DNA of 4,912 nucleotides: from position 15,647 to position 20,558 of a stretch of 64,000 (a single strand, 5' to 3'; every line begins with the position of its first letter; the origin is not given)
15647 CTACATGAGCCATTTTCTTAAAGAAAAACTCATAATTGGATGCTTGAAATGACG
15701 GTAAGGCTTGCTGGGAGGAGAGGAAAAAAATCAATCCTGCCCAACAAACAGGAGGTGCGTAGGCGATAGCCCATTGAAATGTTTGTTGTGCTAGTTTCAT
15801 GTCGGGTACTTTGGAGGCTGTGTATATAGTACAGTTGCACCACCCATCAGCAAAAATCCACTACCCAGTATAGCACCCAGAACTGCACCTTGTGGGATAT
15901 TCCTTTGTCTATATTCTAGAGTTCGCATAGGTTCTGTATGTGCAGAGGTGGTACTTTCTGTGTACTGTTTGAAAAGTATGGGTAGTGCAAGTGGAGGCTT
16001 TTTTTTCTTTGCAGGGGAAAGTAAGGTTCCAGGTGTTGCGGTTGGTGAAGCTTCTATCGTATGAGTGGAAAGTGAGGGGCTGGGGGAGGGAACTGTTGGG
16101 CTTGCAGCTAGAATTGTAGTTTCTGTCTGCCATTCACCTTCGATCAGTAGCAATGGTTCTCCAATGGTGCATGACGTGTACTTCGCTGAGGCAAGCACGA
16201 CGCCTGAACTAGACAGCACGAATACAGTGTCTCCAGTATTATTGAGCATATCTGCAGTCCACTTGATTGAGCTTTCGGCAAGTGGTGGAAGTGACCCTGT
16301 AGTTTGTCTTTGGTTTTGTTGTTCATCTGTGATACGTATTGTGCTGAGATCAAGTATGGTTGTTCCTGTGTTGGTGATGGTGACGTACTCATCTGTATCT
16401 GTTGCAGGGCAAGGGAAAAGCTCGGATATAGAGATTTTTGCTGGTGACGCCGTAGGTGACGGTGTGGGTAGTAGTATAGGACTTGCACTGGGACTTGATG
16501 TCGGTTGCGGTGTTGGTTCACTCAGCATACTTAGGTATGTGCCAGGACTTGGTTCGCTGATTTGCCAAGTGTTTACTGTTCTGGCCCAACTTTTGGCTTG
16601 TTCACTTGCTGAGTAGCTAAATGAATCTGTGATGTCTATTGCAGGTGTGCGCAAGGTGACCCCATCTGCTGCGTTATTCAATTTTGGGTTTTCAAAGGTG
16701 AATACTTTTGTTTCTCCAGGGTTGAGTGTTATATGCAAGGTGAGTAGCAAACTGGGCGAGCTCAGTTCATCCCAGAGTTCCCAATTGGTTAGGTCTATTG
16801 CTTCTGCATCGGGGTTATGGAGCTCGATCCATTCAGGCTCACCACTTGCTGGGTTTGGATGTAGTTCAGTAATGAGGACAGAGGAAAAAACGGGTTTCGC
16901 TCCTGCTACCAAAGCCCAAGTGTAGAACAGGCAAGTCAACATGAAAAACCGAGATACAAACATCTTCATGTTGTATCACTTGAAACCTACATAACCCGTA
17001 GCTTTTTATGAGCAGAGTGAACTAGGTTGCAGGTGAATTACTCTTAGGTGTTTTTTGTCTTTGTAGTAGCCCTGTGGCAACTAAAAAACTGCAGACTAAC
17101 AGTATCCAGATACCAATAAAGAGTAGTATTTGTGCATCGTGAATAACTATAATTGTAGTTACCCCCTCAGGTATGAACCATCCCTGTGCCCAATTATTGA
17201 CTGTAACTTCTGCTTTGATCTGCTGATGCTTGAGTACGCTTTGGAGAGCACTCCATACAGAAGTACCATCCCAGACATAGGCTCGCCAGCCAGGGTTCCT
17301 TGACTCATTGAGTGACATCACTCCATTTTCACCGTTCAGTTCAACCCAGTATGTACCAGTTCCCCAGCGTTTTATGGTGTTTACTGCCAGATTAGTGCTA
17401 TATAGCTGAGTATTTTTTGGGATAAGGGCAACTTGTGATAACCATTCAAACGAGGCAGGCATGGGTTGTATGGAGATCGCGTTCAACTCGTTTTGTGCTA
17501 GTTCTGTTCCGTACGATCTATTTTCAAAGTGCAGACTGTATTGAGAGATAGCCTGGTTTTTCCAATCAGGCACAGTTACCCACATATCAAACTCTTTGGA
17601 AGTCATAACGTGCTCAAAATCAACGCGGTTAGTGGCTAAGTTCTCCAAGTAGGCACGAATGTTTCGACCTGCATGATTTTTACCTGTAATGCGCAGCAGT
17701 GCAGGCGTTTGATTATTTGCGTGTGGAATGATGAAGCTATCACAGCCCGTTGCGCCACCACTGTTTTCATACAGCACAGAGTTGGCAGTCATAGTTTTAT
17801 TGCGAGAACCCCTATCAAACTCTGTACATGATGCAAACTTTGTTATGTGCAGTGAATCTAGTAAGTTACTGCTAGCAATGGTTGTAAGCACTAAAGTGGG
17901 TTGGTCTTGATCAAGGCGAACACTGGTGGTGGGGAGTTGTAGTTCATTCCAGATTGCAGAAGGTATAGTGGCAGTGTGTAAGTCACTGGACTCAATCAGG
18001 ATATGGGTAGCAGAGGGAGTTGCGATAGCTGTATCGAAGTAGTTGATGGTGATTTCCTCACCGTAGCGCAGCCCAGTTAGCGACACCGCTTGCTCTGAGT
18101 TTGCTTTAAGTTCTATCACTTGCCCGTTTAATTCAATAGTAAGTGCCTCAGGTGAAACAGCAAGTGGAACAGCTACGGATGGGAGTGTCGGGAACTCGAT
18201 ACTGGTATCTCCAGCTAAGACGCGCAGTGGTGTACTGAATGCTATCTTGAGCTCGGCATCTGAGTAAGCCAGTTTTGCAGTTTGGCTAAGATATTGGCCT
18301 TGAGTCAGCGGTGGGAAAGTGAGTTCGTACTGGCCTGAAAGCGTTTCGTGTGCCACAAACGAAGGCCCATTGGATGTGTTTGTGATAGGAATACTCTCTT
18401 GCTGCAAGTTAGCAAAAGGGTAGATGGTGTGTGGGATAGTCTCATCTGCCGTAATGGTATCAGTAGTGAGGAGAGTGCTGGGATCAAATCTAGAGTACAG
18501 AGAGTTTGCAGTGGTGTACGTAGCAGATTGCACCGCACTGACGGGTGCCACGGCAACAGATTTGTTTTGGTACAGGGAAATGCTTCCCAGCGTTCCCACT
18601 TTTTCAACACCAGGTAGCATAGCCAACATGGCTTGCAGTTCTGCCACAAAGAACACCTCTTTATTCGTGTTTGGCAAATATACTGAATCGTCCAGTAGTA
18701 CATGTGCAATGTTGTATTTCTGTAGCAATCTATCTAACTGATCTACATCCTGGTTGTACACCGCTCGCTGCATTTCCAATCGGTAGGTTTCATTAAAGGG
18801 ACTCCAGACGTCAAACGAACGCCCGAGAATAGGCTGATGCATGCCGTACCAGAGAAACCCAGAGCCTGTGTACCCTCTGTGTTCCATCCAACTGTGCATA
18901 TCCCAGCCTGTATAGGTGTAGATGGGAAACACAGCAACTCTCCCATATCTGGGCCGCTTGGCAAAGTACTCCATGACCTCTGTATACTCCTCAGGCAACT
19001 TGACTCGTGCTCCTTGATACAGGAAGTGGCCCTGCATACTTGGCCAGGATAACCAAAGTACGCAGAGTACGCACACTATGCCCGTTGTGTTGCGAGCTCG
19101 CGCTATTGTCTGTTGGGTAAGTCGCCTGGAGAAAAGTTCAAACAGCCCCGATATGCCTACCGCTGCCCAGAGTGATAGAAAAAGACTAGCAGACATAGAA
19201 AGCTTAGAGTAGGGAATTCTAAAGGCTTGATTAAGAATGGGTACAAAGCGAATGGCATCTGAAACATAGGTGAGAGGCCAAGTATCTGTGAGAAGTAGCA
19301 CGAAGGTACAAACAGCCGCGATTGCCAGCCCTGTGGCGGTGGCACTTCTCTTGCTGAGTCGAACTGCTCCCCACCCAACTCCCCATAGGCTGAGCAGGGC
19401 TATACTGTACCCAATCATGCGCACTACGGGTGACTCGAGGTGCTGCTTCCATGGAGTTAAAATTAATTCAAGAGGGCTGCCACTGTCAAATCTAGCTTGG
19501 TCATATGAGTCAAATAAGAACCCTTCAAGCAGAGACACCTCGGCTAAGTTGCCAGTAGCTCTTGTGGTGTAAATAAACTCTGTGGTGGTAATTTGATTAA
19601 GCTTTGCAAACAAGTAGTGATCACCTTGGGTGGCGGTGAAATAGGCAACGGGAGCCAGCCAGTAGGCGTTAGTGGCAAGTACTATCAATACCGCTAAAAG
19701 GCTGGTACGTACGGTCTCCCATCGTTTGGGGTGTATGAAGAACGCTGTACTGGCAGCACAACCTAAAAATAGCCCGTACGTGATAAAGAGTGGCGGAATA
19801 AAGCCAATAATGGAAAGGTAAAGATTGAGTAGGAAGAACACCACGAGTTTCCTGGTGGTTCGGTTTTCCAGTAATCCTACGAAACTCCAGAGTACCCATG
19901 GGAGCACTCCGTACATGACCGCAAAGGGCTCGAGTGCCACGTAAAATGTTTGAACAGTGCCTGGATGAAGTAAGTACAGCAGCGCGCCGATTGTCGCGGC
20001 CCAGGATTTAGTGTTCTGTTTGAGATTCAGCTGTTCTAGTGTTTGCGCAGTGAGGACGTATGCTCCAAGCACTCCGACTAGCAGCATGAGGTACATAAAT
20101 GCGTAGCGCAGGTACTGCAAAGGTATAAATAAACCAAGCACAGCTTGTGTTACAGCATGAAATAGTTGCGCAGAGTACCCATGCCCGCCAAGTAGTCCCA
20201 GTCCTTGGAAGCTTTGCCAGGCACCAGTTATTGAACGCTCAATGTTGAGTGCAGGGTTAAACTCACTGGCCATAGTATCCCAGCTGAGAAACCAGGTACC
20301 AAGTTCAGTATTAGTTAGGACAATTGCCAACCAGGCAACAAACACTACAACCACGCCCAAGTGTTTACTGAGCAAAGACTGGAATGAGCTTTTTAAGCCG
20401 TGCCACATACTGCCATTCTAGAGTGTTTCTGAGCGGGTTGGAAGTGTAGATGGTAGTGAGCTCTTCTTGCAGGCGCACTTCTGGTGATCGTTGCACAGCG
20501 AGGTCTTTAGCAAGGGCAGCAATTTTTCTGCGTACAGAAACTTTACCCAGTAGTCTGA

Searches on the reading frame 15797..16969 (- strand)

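Call 15: search_protein_families(library=pfam, proteins=[window:15797-16969:-], max_evalue=0.001)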
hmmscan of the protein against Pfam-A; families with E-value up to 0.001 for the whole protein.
window:15797-16969:- (390 aa): 1 family
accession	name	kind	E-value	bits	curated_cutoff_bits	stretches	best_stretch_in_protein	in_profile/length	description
PF00932.25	LTD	-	7.2e-21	75.1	34.3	2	29-119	6-107/109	Lamin Tail Domain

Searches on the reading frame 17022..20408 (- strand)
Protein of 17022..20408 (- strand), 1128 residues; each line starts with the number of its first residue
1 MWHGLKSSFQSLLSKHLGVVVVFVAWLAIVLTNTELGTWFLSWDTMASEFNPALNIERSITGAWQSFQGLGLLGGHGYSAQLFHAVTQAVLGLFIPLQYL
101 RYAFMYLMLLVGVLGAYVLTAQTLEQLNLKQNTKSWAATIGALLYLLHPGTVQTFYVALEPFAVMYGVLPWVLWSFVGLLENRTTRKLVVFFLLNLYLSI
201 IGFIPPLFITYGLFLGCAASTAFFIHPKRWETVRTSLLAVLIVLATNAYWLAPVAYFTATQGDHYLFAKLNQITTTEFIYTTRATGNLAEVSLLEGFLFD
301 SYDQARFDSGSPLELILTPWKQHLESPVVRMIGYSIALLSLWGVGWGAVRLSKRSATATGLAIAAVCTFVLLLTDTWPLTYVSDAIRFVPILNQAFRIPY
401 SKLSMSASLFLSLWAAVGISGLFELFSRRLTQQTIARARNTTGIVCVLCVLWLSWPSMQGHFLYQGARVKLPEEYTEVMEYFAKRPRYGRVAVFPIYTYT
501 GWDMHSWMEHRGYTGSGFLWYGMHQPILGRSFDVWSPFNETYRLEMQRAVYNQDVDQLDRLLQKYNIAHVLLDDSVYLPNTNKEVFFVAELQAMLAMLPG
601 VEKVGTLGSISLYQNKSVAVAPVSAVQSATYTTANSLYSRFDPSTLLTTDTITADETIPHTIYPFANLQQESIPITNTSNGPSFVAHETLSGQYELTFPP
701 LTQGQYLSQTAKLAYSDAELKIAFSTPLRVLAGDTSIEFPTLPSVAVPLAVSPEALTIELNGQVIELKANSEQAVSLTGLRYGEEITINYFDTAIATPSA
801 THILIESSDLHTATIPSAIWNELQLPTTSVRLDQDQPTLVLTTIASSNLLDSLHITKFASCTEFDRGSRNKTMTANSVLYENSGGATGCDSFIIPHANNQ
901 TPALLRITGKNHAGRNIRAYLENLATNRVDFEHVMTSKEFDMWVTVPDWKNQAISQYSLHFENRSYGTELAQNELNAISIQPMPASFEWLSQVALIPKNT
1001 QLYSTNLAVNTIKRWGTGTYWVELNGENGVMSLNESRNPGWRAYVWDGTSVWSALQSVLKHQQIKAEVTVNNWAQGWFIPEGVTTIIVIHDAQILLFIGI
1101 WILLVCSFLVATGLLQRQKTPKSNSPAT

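Call 7: search_protein_families(library=pfam, proteins=[window:17022-20408:-], max_evalue=0.01)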
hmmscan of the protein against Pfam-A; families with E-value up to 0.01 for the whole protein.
window:17022-20408:- (1128 aa): 0 families

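Call 8: search_protein_families(library=ncbifam, proteins=[window:17022-20408:-], max_evalue=0.01)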
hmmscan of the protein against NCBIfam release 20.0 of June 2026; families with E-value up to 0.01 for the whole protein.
window:17022-20408:- (1128 aa): 0 families

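Call 64: search_solved_structures(query=window:17022-20408:-, max_evalue=0.1)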
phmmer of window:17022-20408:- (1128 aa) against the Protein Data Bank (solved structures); distinct sequences matched with E-value up to 0.1: 0.

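Call 80: search_protein_families(library=pfam, proteins=[window:17022-20408:-], max_evalue=5)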
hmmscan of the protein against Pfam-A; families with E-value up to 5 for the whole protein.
window:17022-20408:- (1128 aa): 0 families
